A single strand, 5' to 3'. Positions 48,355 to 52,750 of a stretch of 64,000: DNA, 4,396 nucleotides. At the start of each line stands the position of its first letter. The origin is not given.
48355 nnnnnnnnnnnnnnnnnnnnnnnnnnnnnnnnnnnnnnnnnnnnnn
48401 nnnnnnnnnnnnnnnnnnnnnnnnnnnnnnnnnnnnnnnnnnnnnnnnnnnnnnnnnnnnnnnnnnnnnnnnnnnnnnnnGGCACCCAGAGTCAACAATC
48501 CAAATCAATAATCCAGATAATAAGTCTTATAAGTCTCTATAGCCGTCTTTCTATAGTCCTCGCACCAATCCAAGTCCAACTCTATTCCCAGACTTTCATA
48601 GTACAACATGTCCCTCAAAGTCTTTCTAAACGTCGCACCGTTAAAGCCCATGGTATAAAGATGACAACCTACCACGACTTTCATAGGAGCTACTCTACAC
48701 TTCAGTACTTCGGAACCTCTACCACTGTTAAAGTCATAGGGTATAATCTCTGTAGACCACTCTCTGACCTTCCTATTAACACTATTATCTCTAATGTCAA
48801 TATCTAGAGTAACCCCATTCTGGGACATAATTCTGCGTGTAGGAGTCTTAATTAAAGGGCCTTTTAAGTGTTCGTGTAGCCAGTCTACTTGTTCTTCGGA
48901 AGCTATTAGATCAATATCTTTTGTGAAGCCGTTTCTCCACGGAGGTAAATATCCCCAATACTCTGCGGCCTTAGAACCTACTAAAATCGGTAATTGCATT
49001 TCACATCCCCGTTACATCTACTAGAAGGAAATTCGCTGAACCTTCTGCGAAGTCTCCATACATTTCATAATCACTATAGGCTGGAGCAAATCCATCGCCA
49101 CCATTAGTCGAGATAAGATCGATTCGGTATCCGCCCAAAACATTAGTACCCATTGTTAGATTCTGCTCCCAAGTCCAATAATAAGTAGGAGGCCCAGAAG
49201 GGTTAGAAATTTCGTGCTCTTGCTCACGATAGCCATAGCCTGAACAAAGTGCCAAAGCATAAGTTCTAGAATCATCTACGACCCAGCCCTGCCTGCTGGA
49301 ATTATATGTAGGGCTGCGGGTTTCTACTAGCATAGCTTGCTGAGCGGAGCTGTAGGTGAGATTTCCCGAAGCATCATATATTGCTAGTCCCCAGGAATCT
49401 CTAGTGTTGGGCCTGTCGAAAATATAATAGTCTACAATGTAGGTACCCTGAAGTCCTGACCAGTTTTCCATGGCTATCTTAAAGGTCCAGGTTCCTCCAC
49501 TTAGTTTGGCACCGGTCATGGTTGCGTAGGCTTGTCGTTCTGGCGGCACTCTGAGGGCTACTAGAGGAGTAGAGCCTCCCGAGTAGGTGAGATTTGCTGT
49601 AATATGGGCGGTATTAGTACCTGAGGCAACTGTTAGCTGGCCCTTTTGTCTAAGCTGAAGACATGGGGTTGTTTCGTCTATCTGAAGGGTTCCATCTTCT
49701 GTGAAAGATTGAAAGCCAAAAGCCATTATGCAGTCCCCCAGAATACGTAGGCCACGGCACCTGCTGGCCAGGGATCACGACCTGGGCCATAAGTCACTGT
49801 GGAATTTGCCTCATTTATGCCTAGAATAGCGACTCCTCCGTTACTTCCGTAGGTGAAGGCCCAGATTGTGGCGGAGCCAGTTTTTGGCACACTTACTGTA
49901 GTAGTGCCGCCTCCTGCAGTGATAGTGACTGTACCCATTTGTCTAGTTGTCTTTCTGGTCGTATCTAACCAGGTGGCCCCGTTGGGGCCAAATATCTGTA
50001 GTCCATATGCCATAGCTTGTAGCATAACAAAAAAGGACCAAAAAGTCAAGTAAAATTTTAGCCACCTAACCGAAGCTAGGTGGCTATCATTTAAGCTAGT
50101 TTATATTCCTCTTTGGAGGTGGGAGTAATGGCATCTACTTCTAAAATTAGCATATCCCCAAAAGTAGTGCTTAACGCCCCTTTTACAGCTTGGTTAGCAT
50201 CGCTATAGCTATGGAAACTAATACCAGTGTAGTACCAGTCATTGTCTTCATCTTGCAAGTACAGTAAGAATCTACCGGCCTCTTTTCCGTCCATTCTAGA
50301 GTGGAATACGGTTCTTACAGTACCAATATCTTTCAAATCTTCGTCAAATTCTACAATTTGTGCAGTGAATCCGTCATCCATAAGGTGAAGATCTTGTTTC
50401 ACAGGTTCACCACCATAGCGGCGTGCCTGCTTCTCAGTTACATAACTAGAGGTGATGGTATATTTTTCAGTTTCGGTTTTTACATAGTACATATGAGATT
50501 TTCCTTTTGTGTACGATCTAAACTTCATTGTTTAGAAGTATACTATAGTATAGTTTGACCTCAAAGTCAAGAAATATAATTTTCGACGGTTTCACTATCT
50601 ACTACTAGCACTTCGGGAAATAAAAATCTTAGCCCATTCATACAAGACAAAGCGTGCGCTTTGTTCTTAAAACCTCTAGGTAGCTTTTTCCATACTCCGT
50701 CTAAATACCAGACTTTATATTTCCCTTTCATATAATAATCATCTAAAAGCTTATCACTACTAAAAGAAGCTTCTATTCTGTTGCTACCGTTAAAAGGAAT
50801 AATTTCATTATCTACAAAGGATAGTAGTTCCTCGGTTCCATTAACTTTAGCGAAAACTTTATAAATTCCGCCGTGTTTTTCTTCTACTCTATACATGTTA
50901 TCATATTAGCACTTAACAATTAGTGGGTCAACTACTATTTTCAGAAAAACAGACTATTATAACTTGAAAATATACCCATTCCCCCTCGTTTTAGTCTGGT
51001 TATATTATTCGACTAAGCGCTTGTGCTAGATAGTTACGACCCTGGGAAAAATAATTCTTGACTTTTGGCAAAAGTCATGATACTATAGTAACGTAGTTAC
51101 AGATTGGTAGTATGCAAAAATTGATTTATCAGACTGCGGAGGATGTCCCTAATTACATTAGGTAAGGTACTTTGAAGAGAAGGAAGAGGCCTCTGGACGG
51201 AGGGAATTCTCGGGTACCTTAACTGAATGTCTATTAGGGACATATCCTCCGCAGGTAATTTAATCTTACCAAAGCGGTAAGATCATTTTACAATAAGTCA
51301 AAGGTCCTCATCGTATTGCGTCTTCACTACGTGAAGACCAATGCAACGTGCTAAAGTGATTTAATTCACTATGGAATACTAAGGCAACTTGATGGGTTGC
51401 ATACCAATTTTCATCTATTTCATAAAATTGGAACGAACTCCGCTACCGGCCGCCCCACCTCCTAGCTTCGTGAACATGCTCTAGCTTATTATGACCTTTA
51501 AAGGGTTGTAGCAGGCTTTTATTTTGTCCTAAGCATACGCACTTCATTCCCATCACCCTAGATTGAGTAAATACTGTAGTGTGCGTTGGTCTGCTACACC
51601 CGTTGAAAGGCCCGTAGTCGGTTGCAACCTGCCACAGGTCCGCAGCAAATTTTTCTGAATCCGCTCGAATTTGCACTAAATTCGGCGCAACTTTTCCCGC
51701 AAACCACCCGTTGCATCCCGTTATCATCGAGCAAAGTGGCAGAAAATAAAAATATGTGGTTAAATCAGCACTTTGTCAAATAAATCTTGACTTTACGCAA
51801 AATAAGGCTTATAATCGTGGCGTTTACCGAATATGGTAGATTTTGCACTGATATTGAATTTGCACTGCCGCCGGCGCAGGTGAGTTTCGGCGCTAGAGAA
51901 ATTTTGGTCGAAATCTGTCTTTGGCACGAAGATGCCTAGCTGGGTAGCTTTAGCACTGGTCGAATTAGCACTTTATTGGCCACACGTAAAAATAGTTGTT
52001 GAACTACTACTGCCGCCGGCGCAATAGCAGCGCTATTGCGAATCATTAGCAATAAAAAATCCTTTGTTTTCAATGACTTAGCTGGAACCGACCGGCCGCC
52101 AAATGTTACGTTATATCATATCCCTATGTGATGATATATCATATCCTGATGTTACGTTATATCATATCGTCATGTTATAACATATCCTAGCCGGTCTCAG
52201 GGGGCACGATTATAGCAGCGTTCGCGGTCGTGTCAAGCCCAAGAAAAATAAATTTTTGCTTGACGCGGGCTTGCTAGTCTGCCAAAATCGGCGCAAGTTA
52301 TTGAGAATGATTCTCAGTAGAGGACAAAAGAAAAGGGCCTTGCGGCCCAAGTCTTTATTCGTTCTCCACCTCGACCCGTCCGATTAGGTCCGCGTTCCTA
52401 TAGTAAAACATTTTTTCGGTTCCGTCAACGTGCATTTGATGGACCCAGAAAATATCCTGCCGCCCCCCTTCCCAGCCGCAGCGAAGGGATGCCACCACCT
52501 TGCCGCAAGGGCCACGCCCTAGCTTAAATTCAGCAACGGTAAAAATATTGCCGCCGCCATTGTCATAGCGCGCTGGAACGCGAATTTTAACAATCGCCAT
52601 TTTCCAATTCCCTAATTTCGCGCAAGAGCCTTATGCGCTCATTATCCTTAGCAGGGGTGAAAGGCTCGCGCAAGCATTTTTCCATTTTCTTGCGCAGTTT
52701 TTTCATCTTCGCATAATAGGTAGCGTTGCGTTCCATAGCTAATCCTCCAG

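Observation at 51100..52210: Repeat-dense non-coding kilobase at the edge of the GC-rich module: 40-bp inverted repeat, TGCACT repeats, an 18-bp direct repeat and four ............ iterons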

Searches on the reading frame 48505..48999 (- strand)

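Call 12: search_protein_families(library=pfam, proteins=[window:48505-48999:-], max_evalue=0.01)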
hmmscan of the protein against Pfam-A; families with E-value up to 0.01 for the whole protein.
window:48505-48999:- (164 aa): 1 family
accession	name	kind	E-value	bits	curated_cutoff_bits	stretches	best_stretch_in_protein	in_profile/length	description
PF23942.1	DUF7277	-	2.4e-06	28.6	27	1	4-87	1-71/87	Domain of unknown function (DUF7277)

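Call 13: search_protein_families(library=phrogs, proteins=[window:48505-48999:-], max_evalue=0.001)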
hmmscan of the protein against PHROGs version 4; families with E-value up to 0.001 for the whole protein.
window:48505-48999:- (164 aa): 0 families

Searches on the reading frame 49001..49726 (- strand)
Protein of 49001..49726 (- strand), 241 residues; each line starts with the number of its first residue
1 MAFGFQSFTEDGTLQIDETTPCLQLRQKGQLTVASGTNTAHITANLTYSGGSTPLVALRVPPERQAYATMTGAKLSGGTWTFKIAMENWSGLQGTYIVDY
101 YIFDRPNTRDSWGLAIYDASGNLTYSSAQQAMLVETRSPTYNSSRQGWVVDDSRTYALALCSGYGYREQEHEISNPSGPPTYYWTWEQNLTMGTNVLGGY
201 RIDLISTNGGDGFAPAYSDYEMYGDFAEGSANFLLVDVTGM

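Call 12: search_protein_families(library=pfam, proteins=[window:49001-49726:-], max_evalue=0.01)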
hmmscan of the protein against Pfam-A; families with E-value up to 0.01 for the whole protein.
window:49001-49726:- (241 aa): 0 families

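Call 13: search_protein_families(library=phrogs, proteins=[window:49001-49726:-], max_evalue=0.001)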
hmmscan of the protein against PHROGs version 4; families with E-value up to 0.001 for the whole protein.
window:49001-49726:- (241 aa): 5 families
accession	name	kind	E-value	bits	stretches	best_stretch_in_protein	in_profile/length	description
phrog_4062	-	unknown function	2e-23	84.2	1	1-241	1-230/230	-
phrog_3370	-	unknown function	7.7e-09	36.6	1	1-132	1-131/223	-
phrog_425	-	moron, auxiliary metabolic gene and host takeover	1.3e-08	36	1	1-164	2-155/224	membrane associated protein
phrog_6061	-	unknown function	1.9e-06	29.3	1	1-241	1-263/263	-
phrog_1265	-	moron, auxiliary metabolic gene and host takeover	0.00056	20.2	0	97-138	210-252/332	membrane protein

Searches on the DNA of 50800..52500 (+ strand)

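Call 8: search_rna_families(source=window, start=50800, end=52500, threshold=evalue, max_evalue=10, show_alignments=3)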
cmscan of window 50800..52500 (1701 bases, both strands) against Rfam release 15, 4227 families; matches with E-value up to 10: 6.
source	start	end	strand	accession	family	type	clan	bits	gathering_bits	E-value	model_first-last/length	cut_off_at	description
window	51749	51848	+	RF01883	TUG1_2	Gene; lncRNA;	-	19.9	90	2.8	1-89/89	no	Taurine upregulated gene 1 conserved region 2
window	52328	52465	-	RF01770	rimP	Cis-reg; leader;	-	17.8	47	8.6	1-102/102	no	Gammaprotebacteria rimP leader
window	52116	52186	-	RF00119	C0299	Gene; sRNA;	-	17.1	40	3.9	1-79/79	no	C0299 RNA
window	51135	51253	+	RF04153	MIR856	Gene; miRNA;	-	16.9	297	0.27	1-258/258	no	MIR856 microRNA precursor family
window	50939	51010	-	RF00571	SNORD65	Gene; snRNA; snoRNA; CD-box;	CL00057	16.8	41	1.7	1-73/73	no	Small nucleolar RNA SNORD65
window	52324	52354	-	RF00489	ctRNA_p42d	Gene; antisense;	-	16.6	50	3.6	1-46/46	no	ctRNA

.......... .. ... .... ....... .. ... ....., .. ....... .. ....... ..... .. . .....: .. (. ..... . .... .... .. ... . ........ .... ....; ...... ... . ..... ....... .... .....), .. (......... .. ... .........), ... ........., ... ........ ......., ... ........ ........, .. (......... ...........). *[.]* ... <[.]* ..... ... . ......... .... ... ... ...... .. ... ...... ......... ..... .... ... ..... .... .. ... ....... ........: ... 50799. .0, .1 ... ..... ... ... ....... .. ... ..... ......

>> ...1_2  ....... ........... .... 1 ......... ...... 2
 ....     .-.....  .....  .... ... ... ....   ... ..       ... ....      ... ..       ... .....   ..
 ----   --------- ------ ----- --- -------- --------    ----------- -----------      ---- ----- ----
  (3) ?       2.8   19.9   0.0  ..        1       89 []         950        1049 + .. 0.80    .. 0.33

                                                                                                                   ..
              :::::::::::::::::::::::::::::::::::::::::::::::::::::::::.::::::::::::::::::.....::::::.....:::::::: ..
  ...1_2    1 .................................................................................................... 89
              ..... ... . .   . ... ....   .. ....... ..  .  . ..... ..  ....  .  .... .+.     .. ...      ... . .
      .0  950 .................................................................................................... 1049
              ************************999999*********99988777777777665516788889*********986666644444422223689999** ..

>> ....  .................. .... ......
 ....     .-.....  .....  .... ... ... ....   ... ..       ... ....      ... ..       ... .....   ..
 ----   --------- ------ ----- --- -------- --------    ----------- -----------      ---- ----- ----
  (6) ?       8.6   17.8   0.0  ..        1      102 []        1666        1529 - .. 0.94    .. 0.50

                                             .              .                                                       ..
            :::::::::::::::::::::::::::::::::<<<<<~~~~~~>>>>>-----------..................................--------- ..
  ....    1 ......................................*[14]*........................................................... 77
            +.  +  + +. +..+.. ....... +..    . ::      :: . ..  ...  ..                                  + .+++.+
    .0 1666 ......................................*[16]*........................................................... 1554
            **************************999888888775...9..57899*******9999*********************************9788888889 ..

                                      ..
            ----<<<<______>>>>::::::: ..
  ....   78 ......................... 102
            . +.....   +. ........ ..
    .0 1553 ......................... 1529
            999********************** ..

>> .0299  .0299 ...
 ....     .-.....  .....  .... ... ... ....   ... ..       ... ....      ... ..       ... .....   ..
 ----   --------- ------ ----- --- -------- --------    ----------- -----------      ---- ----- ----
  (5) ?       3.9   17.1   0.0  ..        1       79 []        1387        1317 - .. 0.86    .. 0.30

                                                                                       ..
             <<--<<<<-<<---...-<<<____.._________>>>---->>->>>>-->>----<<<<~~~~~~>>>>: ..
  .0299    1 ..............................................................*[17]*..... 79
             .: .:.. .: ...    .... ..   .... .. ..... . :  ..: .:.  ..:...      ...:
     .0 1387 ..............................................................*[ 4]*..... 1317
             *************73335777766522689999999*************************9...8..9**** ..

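Call 9: search_dna_similar(query=window:50900-52400:+, collection=phages, mode=distant, max_rows=30)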
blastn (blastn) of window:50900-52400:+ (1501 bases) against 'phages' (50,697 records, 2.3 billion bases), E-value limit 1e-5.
No match.

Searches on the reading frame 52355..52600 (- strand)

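Call 12: search_protein_families(library=pfam, proteins=[window:52355-52600:-], max_evalue=0.01)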
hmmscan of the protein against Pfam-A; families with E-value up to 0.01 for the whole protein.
window:52355-52600:- (81 aa): 1 family
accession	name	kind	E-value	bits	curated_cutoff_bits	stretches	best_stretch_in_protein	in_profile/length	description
PF25755.1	Phage_T3_1_05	-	1.5e-17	63.7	27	1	4-79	3-72/73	Enterobacteria phage T3 gene 1.05 protein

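Call 13: search_protein_families(library=phrogs, proteins=[window:52355-52600:-], max_evalue=0.001)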
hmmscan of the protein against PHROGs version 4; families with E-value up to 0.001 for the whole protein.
window:52355-52600:- (81 aa): 4 families
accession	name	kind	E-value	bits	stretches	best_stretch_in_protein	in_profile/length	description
phrog_6379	-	unknown function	1.5e-16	61.2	1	20-80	24-81/82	-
phrog_8103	-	unknown function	1.2e-14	55.9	1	20-79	82-138/165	-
phrog_6440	-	unknown function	4.8e-12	47.2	1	21-79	127-182/186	-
phrog_9238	-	unknown function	3e-07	31.7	1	14-43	27-56/120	-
